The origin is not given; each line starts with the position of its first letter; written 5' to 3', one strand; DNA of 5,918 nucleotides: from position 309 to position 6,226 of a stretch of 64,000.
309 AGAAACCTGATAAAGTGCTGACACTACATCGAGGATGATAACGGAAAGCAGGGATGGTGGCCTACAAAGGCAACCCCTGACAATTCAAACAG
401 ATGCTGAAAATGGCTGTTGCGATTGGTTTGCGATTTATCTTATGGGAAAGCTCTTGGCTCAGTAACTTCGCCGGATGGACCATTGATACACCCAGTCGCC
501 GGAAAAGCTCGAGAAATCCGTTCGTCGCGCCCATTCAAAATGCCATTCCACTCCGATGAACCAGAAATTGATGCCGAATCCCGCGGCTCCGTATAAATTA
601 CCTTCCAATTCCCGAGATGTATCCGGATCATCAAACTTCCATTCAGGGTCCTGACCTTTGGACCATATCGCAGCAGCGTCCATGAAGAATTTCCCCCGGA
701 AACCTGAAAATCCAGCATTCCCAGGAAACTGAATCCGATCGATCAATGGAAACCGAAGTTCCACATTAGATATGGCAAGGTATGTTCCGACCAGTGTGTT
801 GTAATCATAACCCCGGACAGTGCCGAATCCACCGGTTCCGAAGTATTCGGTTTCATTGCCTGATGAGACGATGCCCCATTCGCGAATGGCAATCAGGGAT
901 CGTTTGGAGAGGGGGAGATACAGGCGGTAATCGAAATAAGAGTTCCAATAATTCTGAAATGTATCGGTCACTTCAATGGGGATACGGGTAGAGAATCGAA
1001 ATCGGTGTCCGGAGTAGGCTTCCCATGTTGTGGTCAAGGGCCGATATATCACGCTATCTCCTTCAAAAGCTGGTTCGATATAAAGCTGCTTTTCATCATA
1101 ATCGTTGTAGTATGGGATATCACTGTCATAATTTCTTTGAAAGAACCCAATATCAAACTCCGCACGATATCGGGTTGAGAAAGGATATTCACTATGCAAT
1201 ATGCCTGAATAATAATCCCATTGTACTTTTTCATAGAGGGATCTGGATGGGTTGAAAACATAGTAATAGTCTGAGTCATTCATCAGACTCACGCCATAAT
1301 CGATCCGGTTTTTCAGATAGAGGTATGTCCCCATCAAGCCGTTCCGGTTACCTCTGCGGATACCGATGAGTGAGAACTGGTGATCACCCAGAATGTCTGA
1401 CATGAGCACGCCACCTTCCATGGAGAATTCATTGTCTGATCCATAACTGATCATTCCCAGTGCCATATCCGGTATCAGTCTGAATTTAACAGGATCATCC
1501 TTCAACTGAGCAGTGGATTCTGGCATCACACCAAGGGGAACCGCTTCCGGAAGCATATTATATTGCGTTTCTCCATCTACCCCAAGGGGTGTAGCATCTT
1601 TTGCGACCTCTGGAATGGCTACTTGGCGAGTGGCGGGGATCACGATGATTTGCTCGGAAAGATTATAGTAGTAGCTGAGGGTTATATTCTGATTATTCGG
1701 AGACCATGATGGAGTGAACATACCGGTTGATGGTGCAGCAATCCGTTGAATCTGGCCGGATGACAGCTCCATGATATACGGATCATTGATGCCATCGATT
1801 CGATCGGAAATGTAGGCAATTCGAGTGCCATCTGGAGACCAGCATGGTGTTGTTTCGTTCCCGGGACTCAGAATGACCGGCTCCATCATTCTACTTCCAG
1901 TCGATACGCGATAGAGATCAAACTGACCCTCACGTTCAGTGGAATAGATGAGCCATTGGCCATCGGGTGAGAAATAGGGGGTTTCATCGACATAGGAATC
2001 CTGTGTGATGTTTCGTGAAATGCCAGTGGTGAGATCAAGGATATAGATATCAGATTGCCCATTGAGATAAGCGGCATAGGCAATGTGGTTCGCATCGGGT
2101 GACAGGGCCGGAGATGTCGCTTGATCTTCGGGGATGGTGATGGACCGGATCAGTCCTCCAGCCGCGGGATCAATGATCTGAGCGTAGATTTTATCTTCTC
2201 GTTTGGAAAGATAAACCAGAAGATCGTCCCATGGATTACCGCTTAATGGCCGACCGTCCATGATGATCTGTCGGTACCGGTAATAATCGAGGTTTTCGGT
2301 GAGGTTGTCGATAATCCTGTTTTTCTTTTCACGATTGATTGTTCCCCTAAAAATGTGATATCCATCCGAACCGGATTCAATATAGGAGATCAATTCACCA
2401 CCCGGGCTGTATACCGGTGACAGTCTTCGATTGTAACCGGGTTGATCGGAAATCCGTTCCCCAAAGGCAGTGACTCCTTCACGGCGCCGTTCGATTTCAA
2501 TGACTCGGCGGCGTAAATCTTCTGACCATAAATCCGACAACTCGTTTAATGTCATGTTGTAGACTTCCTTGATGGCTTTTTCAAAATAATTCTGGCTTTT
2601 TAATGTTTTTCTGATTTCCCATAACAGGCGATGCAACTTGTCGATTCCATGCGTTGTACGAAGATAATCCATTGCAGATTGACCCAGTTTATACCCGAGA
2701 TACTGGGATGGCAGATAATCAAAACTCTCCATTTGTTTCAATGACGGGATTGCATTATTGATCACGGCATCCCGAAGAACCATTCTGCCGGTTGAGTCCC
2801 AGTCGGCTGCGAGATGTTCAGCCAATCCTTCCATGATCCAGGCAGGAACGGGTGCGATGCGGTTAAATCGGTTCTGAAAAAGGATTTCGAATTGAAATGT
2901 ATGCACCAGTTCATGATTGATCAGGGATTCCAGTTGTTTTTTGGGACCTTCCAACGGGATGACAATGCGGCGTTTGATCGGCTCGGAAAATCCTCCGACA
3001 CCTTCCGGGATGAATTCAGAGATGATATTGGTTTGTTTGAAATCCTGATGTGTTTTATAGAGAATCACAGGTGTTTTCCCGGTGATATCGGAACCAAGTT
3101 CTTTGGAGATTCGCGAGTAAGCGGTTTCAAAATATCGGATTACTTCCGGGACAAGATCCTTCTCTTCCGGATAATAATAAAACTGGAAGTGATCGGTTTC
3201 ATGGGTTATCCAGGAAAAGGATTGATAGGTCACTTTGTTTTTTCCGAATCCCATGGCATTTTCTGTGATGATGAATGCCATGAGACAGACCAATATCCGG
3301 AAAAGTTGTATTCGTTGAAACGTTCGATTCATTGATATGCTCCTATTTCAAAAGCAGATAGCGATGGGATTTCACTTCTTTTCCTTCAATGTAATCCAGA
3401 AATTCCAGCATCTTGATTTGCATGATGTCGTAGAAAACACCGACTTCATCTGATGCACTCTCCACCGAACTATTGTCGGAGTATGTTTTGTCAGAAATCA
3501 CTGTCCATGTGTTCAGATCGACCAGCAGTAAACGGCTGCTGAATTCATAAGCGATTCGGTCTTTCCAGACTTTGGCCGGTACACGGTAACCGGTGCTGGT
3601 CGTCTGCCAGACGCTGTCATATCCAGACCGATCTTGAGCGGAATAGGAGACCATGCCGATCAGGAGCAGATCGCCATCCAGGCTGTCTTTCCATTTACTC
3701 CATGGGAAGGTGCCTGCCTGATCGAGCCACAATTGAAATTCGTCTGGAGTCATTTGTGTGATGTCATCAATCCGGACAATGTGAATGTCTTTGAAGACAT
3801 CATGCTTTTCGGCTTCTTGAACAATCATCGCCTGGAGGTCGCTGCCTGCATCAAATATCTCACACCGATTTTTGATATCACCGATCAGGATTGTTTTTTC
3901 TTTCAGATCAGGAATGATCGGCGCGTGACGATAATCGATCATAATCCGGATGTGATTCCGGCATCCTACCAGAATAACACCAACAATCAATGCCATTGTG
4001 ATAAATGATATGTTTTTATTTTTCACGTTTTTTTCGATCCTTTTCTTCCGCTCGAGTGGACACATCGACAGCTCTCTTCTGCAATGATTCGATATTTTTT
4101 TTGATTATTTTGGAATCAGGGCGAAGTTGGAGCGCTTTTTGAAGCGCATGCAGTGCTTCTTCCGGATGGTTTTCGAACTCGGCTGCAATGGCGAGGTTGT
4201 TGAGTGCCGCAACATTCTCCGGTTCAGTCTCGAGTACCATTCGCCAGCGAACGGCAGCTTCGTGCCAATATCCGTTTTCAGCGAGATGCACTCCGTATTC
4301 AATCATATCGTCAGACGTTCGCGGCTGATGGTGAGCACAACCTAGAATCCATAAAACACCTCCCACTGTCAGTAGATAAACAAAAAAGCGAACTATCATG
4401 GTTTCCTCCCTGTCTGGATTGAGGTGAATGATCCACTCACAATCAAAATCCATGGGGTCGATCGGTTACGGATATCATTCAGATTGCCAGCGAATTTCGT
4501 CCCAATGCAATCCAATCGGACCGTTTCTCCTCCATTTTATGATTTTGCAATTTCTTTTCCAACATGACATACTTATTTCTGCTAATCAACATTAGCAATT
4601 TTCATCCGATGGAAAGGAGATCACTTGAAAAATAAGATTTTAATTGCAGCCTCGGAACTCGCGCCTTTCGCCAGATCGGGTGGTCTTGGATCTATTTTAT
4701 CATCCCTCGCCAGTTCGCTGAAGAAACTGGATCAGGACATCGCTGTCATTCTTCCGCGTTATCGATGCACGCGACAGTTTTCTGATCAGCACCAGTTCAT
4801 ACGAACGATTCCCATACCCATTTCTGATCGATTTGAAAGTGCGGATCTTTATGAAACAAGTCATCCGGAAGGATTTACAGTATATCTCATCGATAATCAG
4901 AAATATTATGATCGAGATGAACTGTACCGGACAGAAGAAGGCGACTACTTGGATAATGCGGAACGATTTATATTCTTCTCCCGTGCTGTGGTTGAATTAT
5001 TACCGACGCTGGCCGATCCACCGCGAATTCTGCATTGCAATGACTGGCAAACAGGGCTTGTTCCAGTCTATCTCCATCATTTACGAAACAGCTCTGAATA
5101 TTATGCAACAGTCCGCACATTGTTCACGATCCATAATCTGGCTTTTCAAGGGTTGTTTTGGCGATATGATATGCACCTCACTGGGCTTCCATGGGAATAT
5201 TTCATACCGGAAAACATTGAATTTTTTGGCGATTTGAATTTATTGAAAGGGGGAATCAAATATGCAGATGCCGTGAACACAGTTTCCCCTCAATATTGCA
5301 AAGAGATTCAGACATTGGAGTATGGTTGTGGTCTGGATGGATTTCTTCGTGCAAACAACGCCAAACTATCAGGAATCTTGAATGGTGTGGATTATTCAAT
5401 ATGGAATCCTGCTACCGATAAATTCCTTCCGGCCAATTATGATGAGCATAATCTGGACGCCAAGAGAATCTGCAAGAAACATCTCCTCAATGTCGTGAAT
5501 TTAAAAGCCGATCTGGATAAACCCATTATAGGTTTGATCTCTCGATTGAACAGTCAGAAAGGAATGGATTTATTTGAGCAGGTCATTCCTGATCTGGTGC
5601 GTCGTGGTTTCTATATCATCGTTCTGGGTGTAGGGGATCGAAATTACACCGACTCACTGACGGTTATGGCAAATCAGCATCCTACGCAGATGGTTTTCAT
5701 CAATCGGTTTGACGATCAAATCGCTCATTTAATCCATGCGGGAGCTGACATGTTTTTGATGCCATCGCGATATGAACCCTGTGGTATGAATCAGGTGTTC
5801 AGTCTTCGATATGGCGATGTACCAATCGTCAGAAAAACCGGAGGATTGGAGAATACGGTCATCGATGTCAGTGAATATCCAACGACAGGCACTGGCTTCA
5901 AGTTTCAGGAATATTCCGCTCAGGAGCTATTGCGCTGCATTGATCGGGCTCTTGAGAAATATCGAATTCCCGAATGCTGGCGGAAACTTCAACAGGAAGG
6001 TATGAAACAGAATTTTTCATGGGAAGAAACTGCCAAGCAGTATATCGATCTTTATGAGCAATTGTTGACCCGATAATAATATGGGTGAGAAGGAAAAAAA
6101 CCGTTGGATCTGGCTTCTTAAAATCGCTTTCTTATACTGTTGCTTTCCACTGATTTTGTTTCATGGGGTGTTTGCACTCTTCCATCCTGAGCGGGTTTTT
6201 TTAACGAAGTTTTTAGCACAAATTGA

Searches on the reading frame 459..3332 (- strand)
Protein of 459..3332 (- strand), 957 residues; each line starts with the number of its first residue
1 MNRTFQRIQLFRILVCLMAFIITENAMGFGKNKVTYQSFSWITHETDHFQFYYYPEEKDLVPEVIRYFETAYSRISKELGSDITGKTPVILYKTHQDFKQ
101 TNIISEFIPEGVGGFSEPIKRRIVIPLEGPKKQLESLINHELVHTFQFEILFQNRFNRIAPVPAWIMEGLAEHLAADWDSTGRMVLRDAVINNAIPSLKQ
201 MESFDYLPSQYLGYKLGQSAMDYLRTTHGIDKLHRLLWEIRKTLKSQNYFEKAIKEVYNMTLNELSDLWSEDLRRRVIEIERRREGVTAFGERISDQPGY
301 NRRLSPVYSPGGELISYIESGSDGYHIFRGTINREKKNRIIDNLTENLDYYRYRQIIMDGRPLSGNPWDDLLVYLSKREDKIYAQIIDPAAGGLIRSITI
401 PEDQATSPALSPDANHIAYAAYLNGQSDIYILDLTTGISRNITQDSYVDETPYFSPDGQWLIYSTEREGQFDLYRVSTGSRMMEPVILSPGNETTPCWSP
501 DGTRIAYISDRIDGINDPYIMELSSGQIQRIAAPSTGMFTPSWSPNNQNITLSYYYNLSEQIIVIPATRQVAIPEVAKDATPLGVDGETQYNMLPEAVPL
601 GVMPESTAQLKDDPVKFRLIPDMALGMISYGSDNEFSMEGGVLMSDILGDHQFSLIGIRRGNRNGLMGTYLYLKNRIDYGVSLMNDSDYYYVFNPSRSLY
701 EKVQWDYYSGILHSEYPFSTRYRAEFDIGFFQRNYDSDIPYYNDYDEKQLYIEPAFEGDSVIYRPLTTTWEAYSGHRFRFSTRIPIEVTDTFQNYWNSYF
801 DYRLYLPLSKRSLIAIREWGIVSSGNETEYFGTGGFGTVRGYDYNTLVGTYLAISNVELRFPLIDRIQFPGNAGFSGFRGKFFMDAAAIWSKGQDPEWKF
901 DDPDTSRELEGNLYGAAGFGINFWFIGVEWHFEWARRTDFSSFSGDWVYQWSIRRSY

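Call 41: search_protein_families(library=pfam, proteins=[window:459-3332:-], max_evalue=0.00001)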
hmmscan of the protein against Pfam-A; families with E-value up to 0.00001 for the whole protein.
window:459-3332:- (957 aa): 4 families
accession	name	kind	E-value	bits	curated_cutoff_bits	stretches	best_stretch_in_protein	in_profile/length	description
PF07676.18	PD40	-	4.9e-22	77.8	20.9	2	484-513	2-31/38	WD40-like Beta Propeller Repeat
PF13485.12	Peptidase_MA_2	-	7.5e-11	42.6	32.4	1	74-271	8-197/201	Peptidase MA superfamily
PF01103.29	Omp85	-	6.7e-10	39.4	24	1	694-911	48-279/325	Omp85 superfamily domain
PF00930.27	DPPIV_N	-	1.9e-06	27.3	22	0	468-530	22-77/354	Dipeptidyl peptidase IV (DPP IV) N-terminal region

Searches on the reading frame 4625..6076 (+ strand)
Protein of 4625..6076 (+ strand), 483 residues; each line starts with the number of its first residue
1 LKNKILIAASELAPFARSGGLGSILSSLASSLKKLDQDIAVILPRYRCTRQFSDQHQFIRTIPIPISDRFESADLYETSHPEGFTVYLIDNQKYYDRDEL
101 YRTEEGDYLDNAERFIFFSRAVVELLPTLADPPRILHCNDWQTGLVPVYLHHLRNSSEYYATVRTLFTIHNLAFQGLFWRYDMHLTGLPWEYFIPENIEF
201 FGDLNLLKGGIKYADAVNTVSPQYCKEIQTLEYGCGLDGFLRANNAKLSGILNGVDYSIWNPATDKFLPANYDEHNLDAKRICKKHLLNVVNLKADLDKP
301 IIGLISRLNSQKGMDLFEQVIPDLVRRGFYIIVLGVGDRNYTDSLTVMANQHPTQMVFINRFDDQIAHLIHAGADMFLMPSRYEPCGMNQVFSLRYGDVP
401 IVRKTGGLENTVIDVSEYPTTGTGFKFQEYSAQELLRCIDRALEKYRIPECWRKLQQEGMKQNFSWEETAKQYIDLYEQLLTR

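Call 41: search_protein_families(library=pfam, proteins=[window:4625-6076:+], max_evalue=0.00001)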
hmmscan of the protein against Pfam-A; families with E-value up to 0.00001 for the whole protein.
window:4625-6076:+ (483 aa): 3 families
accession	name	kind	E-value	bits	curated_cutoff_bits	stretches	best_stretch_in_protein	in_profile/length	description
PF08323.17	Glyco_transf_5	-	2.1e-79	267.1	22.7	1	4-242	1-238/239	Starch synthase catalytic domain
PF00534.26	Glycos_transf_1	-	4e-14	53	26.4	1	294-450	10-163/172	Glycosyl transferases group 1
PF13692.12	Glyco_trans_1_4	-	1.5e-08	35.4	27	1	300-444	2-141/142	Glycosyl transferases group 1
